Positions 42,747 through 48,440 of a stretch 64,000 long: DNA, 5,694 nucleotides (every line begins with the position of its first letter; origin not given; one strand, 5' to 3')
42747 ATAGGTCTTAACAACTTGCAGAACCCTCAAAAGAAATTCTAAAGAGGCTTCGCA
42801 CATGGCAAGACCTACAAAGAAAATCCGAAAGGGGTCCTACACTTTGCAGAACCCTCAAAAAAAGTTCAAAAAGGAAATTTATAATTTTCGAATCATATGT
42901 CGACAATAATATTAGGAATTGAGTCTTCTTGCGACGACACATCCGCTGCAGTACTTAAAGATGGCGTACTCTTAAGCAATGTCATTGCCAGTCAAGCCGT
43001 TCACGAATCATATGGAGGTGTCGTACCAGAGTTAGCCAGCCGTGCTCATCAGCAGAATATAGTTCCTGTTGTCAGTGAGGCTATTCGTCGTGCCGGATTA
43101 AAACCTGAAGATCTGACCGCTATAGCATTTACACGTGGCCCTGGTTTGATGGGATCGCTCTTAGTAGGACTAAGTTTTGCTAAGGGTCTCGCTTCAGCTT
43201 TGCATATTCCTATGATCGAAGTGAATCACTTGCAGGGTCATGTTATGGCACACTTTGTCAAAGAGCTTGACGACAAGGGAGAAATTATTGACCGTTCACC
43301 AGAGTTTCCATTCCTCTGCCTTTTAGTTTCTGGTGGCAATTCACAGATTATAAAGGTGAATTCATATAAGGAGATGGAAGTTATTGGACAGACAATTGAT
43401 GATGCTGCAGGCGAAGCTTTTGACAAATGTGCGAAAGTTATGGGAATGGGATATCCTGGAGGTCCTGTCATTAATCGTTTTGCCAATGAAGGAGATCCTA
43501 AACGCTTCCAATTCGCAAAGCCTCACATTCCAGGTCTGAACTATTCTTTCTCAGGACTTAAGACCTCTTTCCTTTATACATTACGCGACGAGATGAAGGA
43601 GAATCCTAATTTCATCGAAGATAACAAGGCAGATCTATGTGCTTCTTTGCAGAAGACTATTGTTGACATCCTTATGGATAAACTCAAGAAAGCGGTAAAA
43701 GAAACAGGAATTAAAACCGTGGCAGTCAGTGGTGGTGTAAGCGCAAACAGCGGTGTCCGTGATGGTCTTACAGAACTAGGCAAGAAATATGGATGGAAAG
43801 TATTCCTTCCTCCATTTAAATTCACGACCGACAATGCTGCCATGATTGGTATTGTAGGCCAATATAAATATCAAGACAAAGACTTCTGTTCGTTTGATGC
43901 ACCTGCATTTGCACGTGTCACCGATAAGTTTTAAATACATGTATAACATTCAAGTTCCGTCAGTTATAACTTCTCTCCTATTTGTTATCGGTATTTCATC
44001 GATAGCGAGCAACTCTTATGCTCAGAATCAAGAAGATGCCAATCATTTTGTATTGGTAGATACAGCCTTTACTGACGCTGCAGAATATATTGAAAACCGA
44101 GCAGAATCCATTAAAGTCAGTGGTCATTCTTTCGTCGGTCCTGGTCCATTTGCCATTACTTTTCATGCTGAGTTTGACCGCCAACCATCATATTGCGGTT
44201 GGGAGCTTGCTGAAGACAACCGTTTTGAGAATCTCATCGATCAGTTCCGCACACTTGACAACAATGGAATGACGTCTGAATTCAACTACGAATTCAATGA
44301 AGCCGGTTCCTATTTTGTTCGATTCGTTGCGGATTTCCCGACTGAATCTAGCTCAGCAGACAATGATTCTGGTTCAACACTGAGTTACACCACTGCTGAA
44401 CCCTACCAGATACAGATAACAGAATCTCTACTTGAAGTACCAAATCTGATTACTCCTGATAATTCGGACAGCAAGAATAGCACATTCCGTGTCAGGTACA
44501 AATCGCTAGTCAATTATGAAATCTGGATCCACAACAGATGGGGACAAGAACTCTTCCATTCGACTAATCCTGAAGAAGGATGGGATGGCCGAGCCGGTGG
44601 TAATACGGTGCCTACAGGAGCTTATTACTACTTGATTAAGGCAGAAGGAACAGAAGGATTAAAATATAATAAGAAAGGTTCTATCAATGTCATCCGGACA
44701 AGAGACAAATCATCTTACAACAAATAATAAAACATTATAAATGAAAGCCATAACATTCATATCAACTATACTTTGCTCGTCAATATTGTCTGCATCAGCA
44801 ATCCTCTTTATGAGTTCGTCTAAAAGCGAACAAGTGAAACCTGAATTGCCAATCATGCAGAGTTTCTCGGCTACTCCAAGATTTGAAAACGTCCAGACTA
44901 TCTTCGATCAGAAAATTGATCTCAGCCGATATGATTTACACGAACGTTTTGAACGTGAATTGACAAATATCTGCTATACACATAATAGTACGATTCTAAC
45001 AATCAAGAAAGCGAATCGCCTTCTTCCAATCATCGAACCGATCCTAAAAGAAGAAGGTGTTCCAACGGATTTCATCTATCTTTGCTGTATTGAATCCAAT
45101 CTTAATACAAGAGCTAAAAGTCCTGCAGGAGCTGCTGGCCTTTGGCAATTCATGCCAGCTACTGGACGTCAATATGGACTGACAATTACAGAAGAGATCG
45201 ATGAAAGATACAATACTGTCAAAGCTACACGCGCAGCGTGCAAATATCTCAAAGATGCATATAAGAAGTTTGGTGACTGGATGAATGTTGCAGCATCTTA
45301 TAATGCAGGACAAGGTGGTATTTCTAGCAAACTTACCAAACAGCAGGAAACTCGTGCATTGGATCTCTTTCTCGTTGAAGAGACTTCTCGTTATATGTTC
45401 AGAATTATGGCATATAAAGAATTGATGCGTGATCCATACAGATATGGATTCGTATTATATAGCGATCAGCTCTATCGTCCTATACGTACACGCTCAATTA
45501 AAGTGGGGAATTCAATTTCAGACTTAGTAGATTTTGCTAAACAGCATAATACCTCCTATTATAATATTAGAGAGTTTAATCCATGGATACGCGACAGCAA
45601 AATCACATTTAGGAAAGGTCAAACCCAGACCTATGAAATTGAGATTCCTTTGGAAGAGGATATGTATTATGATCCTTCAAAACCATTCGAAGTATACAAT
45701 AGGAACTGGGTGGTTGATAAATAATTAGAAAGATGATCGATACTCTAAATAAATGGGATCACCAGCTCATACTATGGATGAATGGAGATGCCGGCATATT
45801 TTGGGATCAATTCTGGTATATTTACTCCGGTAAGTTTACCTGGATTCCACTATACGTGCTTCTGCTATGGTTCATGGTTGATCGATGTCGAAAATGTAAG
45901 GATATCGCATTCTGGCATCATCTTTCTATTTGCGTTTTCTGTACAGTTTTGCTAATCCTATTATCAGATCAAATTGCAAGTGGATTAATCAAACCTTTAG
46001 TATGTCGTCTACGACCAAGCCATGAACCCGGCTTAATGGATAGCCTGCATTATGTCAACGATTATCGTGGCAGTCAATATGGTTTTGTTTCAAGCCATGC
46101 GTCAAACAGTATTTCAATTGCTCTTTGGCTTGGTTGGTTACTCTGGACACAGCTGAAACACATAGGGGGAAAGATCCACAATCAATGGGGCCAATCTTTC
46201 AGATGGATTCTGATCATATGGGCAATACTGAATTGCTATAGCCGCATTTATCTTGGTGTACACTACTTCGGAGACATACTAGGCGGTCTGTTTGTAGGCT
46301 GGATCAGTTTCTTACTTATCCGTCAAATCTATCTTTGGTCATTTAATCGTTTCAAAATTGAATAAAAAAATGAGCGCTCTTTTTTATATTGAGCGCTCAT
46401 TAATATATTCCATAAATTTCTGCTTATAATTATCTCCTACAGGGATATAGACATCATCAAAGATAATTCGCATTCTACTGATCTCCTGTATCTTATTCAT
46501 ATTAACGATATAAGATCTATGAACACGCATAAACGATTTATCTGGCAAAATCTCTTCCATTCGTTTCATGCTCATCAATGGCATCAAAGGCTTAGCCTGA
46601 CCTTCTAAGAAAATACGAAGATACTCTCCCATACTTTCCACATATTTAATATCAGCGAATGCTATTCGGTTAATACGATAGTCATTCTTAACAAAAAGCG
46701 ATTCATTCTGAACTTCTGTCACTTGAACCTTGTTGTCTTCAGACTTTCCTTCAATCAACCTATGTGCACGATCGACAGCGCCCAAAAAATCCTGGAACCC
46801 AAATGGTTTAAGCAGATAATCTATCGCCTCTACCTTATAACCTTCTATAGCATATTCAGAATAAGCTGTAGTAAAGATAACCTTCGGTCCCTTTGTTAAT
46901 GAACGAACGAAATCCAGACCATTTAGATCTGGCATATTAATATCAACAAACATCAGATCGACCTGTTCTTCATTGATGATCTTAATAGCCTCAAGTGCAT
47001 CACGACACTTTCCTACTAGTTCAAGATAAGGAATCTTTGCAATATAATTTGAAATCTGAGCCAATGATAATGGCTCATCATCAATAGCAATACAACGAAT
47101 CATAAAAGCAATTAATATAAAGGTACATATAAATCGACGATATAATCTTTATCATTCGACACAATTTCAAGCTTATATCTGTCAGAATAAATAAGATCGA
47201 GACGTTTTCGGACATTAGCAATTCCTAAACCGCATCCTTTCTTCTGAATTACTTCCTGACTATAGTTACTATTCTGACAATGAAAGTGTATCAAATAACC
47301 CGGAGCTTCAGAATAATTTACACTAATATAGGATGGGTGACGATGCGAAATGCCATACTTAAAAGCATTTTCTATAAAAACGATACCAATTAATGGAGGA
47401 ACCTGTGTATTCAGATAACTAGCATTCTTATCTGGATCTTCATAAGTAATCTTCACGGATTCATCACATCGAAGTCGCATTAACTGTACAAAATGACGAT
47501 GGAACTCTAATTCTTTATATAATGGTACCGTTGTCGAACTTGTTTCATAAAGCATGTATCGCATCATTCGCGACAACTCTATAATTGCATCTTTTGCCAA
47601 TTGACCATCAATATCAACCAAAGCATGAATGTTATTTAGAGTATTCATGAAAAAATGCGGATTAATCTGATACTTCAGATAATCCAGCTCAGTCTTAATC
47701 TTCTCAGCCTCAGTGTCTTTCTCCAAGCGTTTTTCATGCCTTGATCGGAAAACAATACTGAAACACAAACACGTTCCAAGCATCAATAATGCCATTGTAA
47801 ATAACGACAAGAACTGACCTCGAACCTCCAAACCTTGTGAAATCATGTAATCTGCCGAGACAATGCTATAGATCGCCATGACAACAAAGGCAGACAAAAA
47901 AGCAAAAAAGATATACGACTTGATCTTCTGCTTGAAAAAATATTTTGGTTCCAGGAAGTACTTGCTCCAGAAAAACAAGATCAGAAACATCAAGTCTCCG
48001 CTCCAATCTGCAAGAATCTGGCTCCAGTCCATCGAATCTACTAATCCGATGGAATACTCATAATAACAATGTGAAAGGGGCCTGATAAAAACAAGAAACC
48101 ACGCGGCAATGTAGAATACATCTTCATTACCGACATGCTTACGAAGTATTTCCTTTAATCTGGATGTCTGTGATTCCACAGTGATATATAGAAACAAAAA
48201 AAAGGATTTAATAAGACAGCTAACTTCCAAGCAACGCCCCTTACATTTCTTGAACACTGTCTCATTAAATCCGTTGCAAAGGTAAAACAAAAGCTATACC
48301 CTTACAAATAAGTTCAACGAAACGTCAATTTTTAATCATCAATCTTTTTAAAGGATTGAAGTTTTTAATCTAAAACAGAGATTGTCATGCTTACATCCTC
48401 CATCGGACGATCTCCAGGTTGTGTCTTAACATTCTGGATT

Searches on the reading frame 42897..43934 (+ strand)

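Call 20: search_protein_families(library=pfam, proteins=[window:42897-43934:+], max_evalue=0.001)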
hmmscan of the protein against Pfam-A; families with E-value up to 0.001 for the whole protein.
window:42897-43934:+ (345 aa): 2 families
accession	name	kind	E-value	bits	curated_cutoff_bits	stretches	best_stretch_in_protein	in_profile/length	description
PF00814.31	TsaD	-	9.9e-93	311.1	24.8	1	25-318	2-263/264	tRNA N6-adenosine threonylcarbamoyltransferase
PF22521.2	HypF_C_2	-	5.1e-07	30.1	27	1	242-306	164-228/241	Carbamoyltransferase, Kae1-like Domain, second subdomain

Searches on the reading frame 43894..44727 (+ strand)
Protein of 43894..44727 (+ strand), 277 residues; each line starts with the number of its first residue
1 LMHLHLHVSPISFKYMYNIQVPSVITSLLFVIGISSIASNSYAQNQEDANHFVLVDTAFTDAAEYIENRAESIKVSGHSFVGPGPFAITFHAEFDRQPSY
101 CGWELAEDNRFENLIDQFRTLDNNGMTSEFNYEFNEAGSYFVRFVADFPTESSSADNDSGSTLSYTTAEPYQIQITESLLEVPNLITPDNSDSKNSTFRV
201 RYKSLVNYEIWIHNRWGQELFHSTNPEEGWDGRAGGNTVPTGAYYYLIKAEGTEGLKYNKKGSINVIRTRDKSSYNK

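Call 20: search_protein_families(library=pfam, proteins=[window:43894-44727:+], max_evalue=0.001)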
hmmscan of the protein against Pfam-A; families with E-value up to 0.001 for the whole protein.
window:43894-44727:+ (277 aa): 1 family
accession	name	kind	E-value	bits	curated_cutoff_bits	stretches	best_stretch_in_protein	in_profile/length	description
PF13585.12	CHU_C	-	6.7e-17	61.8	27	1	181-265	2-85/86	CHU_C Type IX secretion signal domain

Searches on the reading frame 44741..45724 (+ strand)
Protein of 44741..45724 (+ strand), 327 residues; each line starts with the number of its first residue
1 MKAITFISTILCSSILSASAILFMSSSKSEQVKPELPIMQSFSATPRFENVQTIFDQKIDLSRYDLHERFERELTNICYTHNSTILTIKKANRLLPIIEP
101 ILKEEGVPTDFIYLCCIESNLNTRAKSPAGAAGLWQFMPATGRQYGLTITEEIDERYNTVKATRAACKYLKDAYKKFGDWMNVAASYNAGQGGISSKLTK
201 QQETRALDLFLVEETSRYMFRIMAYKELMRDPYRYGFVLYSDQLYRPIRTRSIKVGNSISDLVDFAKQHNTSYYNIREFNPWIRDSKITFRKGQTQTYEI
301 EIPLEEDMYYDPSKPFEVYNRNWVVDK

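Call 20: search_protein_families(library=pfam, proteins=[window:44741-45724:+], max_evalue=0.001)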
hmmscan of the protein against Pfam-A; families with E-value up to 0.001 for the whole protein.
window:44741-45724:+ (327 aa): 1 family
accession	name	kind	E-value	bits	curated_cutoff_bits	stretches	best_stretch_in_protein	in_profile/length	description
PF01464.25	SLT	-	2.8e-24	85.4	21.3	1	101-204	7-111/117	Transglycosylase SLT domain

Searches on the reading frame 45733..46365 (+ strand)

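Call 20: search_protein_families(library=pfam, proteins=[window:45733-46365:+], max_evalue=0.001)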
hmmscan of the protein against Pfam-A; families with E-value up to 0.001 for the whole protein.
window:45733-46365:+ (210 aa): 2 families
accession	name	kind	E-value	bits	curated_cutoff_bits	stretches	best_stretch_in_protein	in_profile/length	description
PF01569.27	PAP2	-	7.6e-22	77.9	27.2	1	70-202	3-127/130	PAP2 superfamily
PF14378.12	PAP2_3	-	3.8e-06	27.3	27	1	28-195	33-190/190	PAP2 superfamily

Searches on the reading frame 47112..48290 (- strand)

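Call 89: search_protein_families(library=pfam, proteins=[window:47112-48290:-], max_evalue=0.00001)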
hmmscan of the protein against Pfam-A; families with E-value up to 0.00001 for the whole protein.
window:47112-48290:- (392 aa): 1 family
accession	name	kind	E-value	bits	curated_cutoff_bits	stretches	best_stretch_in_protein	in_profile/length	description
PF06580.19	His_kinase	-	1.1e-22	80.5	25.2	1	200-278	1-80/81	Histidine kinase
